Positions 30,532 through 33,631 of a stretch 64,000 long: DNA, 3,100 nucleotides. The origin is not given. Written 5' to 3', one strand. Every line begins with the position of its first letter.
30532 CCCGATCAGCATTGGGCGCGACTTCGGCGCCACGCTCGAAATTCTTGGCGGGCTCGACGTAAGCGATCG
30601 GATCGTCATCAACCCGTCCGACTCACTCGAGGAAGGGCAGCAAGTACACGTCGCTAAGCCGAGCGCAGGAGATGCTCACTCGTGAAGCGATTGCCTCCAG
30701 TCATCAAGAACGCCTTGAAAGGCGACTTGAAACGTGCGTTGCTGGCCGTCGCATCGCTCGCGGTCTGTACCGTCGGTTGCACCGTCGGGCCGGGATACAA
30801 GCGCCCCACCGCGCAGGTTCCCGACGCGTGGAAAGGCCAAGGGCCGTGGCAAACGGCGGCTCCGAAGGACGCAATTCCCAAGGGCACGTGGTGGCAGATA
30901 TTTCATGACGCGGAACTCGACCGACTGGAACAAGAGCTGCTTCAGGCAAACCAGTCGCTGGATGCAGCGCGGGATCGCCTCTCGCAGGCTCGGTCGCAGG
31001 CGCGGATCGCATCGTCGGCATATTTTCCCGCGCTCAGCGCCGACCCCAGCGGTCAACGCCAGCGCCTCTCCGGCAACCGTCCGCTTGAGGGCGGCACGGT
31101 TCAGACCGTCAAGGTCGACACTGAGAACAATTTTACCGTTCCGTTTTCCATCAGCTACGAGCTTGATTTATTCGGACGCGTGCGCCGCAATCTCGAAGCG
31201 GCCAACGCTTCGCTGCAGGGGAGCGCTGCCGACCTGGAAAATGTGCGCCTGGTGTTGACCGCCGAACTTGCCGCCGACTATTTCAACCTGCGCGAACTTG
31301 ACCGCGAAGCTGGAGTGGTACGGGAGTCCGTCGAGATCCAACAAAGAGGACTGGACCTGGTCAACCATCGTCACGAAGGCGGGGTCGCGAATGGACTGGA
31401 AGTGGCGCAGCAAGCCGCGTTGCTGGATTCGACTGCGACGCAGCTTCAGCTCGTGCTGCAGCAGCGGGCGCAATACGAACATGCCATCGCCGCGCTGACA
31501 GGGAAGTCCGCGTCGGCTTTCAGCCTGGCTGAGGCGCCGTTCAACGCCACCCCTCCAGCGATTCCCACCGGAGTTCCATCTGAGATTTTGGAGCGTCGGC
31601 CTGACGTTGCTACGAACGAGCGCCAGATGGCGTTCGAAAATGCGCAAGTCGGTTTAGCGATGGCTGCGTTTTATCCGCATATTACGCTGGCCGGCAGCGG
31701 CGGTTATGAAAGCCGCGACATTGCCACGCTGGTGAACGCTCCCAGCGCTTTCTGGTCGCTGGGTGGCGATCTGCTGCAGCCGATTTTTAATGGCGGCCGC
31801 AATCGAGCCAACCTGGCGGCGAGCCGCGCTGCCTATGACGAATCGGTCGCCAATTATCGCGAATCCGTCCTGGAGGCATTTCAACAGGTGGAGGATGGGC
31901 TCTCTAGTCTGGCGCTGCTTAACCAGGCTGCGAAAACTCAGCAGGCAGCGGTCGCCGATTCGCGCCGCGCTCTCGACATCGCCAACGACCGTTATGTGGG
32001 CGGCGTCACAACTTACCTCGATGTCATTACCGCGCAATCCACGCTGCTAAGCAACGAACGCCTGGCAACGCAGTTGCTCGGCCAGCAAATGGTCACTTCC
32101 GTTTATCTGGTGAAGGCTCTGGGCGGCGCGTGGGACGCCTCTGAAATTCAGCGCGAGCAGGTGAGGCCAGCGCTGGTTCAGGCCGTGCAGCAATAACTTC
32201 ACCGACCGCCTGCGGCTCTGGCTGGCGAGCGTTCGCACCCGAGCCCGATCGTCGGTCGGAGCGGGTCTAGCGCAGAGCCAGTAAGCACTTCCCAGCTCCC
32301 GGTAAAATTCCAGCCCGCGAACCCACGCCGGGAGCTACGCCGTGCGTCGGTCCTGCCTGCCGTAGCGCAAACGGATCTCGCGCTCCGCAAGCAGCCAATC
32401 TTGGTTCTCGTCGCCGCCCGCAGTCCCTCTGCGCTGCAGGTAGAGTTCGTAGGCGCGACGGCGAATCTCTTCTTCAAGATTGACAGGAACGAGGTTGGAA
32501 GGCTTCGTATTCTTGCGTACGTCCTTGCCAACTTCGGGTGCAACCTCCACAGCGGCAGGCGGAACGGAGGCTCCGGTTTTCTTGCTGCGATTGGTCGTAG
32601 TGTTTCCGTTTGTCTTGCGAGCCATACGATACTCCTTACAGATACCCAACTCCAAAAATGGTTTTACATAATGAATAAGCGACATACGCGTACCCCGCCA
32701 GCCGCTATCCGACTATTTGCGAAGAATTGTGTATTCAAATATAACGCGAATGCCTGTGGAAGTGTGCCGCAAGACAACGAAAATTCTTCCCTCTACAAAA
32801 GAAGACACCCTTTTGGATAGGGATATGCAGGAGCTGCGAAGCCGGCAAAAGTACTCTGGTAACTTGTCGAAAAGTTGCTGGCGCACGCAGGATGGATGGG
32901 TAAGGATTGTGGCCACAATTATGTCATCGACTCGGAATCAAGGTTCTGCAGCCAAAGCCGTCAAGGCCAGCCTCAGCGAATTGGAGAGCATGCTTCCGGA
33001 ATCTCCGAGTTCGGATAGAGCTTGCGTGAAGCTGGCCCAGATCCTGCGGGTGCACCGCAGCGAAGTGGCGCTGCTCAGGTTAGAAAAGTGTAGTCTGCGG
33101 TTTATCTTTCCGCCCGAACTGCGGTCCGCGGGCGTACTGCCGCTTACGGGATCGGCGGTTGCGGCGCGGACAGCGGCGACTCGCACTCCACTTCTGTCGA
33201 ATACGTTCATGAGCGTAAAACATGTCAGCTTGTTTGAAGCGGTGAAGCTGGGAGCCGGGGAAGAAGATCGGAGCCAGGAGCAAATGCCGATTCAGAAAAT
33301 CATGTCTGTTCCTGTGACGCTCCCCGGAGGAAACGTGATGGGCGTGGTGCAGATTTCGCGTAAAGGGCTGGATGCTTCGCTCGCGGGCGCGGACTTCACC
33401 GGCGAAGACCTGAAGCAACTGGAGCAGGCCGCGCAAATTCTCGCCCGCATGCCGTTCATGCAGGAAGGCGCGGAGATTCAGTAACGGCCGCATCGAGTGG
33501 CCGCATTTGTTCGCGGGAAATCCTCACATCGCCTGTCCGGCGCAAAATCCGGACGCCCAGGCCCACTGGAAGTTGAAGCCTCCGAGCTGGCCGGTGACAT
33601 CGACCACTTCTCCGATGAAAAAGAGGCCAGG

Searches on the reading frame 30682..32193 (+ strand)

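Call 39: search_protein_families(library=pfam, proteins=[window:30682-32193:+], max_evalue=0.0001)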
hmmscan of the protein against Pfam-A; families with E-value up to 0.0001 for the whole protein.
window:30682-32193:+ (504 aa): 1 family
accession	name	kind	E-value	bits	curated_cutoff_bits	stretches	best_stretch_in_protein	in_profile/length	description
PF02321.23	OEP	-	5.6e-37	127.8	22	2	300-462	6-168/187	Outer membrane efflux protein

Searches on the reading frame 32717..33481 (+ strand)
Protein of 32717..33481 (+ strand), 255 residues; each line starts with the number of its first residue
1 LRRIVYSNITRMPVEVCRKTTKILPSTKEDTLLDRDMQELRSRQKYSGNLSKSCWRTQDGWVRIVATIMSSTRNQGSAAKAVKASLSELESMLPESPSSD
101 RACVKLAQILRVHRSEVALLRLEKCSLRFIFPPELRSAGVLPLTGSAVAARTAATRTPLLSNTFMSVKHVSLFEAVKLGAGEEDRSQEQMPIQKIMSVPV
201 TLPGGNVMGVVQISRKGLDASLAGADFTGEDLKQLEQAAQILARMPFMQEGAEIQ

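Call 39: search_protein_families(library=pfam, proteins=[window:32717-33481:+], max_evalue=0.0001)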
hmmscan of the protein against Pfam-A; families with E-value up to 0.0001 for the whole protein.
window:32717-33481:+ (255 aa): 1 family
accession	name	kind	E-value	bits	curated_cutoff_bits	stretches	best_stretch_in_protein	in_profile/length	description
PF01590.32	GAF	-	1.1e-05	26.4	22.4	1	100-243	7-130/133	GAF domain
